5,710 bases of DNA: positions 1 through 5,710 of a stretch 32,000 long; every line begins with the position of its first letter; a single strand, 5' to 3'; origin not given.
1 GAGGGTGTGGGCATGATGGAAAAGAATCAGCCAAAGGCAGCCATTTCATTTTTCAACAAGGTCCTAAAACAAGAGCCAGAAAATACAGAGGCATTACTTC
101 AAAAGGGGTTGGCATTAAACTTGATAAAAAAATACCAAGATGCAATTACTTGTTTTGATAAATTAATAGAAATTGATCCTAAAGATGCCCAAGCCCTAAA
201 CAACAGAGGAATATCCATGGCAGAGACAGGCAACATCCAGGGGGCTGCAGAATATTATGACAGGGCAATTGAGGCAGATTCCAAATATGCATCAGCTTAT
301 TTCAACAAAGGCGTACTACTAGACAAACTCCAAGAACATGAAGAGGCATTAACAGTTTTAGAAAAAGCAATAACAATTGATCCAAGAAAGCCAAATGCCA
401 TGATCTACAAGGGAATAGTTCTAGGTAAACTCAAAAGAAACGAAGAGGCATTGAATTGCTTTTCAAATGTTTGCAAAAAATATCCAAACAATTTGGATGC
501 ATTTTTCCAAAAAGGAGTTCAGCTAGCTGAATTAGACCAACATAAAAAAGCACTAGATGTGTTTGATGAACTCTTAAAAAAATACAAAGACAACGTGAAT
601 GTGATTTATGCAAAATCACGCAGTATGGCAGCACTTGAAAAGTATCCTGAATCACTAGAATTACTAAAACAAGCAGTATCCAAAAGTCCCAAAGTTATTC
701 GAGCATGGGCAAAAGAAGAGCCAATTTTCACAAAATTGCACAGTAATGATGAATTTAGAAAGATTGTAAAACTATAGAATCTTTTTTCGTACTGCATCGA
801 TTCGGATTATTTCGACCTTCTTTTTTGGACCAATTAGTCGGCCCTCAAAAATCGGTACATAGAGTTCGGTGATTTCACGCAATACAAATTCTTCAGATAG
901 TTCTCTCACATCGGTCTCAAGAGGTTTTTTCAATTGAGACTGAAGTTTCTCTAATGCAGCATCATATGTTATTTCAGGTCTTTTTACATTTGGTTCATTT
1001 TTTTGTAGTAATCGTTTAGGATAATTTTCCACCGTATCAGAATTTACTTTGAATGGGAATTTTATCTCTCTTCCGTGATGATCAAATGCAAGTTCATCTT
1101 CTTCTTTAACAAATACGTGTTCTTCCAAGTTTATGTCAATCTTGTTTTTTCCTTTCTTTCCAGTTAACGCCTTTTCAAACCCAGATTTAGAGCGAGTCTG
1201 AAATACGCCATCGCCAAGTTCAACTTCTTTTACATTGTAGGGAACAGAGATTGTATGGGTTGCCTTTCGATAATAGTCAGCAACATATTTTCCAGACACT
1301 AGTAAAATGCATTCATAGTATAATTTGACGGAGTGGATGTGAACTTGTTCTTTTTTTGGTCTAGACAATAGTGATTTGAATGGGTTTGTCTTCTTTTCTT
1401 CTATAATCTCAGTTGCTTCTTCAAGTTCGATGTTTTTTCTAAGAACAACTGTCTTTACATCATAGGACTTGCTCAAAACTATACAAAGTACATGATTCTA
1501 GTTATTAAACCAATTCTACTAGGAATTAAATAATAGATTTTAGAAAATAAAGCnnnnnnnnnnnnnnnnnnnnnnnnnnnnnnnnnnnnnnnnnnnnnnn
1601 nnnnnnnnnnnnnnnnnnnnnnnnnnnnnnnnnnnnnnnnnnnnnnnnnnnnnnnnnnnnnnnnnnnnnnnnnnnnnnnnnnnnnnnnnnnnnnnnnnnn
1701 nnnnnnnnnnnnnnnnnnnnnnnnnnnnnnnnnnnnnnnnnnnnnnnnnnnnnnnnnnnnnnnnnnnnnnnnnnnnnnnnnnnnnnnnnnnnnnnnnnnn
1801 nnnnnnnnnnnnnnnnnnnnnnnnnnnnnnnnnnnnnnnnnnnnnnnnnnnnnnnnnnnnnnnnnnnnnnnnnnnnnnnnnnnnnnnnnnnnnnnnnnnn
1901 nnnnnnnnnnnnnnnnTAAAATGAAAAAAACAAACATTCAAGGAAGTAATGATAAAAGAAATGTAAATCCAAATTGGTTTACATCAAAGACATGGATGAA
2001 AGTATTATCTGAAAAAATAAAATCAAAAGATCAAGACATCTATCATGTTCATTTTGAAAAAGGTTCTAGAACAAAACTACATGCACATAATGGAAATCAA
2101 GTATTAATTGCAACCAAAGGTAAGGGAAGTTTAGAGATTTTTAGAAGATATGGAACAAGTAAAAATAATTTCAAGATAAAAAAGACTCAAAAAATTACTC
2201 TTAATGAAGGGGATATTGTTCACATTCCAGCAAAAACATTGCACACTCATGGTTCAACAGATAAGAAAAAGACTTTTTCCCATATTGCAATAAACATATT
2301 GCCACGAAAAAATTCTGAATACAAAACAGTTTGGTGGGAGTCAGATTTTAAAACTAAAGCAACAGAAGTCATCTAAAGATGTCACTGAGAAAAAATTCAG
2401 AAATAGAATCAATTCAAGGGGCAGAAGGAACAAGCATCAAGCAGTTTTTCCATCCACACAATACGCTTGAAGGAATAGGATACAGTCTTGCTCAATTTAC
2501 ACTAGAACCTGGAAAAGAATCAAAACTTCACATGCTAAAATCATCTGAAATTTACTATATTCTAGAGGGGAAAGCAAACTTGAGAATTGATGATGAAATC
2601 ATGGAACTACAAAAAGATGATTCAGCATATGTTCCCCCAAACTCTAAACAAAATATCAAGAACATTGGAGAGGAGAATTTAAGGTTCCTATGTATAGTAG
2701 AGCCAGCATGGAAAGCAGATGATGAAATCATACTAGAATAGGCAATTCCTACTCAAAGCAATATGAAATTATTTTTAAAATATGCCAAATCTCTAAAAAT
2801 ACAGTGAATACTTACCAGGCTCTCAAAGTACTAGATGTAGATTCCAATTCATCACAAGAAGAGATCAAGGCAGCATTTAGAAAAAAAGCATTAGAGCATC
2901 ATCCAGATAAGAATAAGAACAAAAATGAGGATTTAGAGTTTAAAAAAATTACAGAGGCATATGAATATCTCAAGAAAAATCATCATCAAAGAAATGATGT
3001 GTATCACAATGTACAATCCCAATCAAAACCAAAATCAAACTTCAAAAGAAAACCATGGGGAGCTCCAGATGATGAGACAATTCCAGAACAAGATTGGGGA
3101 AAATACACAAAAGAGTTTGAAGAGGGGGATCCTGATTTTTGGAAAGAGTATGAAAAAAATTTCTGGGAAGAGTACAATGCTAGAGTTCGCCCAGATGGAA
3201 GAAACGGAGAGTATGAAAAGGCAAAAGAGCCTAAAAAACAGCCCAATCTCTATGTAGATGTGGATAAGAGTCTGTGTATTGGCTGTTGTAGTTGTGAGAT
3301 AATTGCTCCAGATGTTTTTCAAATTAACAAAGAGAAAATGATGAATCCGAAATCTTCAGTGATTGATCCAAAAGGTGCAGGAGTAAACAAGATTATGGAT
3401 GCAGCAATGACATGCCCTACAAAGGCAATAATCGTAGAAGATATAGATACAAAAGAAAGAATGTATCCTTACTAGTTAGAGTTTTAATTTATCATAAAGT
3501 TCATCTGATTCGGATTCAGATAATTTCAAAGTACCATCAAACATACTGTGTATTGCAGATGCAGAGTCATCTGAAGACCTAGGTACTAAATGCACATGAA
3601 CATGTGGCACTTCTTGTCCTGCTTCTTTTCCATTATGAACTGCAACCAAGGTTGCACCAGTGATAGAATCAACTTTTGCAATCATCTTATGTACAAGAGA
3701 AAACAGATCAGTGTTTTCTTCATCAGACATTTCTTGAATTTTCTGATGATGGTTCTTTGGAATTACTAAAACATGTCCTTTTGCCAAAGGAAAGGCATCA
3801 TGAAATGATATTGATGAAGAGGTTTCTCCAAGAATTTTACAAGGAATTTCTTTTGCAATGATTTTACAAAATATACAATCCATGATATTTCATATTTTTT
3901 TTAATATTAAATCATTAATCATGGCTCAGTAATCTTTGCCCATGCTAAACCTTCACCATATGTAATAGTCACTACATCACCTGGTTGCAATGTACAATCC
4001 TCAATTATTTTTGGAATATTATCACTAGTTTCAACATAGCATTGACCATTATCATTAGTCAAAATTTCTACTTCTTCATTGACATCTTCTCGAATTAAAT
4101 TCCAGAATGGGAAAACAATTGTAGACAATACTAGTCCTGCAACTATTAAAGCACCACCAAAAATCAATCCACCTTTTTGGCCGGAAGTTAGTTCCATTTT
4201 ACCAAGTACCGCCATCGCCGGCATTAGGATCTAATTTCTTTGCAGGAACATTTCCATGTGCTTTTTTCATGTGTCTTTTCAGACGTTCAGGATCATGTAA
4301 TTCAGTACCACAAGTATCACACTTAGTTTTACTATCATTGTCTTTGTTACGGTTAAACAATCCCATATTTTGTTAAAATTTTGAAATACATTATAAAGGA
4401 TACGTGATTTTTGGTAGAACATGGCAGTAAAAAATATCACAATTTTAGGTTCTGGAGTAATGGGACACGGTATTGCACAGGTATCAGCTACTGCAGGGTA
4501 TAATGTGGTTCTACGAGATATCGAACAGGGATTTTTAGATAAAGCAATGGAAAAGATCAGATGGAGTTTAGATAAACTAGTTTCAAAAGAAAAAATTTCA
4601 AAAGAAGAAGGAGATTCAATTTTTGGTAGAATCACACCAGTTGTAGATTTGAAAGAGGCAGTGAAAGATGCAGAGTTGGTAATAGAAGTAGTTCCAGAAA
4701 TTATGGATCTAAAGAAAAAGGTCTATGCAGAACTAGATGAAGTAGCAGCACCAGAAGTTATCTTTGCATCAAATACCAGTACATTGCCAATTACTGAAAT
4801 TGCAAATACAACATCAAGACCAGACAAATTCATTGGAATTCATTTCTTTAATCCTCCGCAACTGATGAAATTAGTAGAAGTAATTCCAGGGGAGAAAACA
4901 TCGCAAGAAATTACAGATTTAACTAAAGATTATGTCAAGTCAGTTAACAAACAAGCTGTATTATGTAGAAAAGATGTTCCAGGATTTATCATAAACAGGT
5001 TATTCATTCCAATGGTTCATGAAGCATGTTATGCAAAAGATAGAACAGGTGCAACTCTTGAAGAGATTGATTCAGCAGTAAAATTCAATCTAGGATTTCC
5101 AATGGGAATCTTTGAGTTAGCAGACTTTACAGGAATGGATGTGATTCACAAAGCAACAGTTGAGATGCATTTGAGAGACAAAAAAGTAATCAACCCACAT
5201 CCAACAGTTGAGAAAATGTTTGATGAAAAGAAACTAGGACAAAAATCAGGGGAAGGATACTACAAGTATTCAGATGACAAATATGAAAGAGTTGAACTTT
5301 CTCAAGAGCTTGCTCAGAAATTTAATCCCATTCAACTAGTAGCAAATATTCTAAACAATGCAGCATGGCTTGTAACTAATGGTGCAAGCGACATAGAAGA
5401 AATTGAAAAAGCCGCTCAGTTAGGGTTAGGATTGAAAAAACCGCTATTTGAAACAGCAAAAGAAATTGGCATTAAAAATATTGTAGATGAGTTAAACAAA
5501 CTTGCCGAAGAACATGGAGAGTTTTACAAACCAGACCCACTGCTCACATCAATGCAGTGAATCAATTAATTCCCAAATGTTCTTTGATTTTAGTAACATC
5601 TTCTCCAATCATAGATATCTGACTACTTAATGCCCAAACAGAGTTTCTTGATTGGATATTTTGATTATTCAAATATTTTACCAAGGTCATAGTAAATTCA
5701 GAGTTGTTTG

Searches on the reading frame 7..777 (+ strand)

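Call 13: search_protein_families(library=pfam, proteins=[window:7-777:+], max_evalue=0.001)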
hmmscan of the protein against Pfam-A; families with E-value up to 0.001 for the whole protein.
window:7-777:+ (256 aa): 26 families (the best 25 are shown)
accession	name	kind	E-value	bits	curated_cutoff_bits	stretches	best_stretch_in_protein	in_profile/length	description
PF07719.23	TPR_2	-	1.9e-36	121.6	27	2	95-127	1-33/34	Tetratricopeptide repeat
PF00515.34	TPR_1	-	1.4e-31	107.4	27.8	2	95-127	1-33/34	Tetratricopeptide repeat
PF13431.12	TPR_17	-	9.1e-31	104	24.4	2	83-115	1-33/34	Tetratricopeptide repeat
PF13432.12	TPR_16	-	2e-27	95.7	32.7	3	72-128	8-64/65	Tetratricopeptide repeat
PF13414.12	TPR_11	-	3.8e-27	94.2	26.8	3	37-75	4-42/42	TPR repeat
PF13428.12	TPR_14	-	2.1e-25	87.1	23.5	0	28-66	2-40/44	Tetratricopeptide repeat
PF13174.12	TPR_6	-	1.7e-23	82.1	26.3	0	28-59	1-32/33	Tetratricopeptide repeat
PF14559.12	TPR_19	-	4e-22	78.7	25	3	4-63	2-61/68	Tetratricopeptide repeat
PF13181.12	TPR_8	-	2.4e-20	71.3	25.7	2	95-126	1-32/34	Tetratricopeptide repeat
PF13424.12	TPR_12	-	3.3e-17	62.9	30.1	2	61-125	3-75/77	Tetratricopeptide repeat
PF12895.13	ANAPC3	-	3.3e-15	56.5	27.2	1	74-153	2-80/82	Anaphase-promoting complex, cyclosome, subunit 3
PF01239.28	PPTA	-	3.9e-13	48.7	29.5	0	43-68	1-26/32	Protein prenyltransferase alpha subunit repeat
PF13371.12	TPR_9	-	2.3e-12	47.2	35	1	41-92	9-60/73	Tetratricopeptide repeat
PF23914.1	TPR_CcmH_CycH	-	8.8e-12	45.6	42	1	107-195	62-153/158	Cytochrome c-type biogenesis protein H TPR domain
PF25062.1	ARM_TT21_N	-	6.4e-11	42.8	40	2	113-233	80-204/222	Tetratricopeptide repeat protein 21 N-terminal ARM repeat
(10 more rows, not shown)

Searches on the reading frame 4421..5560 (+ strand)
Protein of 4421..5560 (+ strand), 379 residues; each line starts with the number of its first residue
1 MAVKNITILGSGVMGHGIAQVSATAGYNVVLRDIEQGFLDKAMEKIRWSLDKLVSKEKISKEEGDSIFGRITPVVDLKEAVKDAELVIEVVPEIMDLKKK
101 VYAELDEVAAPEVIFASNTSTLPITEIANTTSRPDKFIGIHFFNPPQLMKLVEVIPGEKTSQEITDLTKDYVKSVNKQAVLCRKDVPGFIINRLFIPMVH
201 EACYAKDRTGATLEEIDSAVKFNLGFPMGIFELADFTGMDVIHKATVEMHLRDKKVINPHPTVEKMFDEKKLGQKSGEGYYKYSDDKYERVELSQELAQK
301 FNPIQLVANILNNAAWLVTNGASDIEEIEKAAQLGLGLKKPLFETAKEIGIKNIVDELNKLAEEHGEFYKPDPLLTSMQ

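Call 12: search_protein_families(library=pfam, proteins=[window:4421-5560:+], max_evalue=0.001)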
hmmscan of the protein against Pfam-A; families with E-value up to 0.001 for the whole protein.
window:4421-5560:+ (379 aa): 4 families
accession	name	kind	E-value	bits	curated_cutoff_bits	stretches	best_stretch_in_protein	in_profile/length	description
PF02737.24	3HCDH_N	-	2.6e-66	223.4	22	1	5-185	1-179/180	3-hydroxyacyl-CoA dehydrogenase, NAD binding domain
PF00725.27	3HCDH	-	1.4e-35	122.1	22.1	2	188-283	1-97/97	3-hydroxyacyl-CoA dehydrogenase, C-terminal domain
PF01210.29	NAD_Gly3P_dh_N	-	3.7e-05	24.2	23.1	1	5-115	1-99/158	NAD-dependent glycerol-3-phosphate dehydrogenase N-terminus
PF03446.21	NAD_binding_2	-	0.00014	22.3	21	1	5-120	1-94/161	NAD binding domain of 6-phosphogluconate dehydrogenase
